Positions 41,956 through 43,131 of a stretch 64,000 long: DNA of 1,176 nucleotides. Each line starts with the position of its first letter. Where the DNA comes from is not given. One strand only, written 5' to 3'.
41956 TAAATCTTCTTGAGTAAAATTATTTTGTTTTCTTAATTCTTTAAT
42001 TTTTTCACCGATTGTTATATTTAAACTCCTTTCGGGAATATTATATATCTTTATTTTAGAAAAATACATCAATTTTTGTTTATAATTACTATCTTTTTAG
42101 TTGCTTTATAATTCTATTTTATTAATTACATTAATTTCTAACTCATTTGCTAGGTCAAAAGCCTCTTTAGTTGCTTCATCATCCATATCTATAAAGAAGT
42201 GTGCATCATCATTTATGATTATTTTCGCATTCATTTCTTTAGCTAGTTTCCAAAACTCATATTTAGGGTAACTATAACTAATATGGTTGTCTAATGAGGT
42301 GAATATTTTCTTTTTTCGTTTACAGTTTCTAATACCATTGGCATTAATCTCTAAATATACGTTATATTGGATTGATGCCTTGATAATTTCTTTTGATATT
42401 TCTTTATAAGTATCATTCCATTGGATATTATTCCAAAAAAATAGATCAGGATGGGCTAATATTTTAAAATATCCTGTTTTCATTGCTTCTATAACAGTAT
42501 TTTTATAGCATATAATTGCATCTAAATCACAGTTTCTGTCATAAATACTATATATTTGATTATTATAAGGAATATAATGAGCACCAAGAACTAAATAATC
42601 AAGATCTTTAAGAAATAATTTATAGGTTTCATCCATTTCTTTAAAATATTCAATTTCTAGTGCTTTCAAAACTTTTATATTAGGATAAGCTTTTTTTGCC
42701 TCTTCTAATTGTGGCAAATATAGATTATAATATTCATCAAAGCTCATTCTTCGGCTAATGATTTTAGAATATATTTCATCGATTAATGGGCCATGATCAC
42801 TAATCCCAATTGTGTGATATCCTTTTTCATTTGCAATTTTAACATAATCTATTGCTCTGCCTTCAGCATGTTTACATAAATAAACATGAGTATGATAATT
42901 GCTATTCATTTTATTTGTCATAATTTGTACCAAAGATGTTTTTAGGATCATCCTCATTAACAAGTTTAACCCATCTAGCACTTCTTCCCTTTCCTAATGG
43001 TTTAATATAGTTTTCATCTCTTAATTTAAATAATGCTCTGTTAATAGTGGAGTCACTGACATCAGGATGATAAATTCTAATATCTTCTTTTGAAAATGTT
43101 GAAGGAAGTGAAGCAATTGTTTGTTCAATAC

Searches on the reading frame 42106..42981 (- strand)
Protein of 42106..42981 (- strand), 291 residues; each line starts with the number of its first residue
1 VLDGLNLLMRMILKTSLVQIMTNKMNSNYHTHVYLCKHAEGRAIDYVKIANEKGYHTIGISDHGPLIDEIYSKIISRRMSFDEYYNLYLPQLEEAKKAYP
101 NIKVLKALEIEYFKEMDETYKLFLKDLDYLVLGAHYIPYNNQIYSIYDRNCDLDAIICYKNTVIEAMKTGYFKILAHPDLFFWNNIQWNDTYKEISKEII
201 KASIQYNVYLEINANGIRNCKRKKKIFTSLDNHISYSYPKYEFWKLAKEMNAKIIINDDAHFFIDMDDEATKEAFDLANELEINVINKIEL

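Call 38: search_protein_families(library=pfam, proteins=[window:42106-42981:-])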
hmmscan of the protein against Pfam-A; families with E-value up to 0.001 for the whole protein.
window:42106-42981:- (291 aa): 1 family
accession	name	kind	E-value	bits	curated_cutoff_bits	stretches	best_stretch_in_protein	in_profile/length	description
PF02811.25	PHP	-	2.2e-18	67.6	26.4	1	29-214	2-163/164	PHP domain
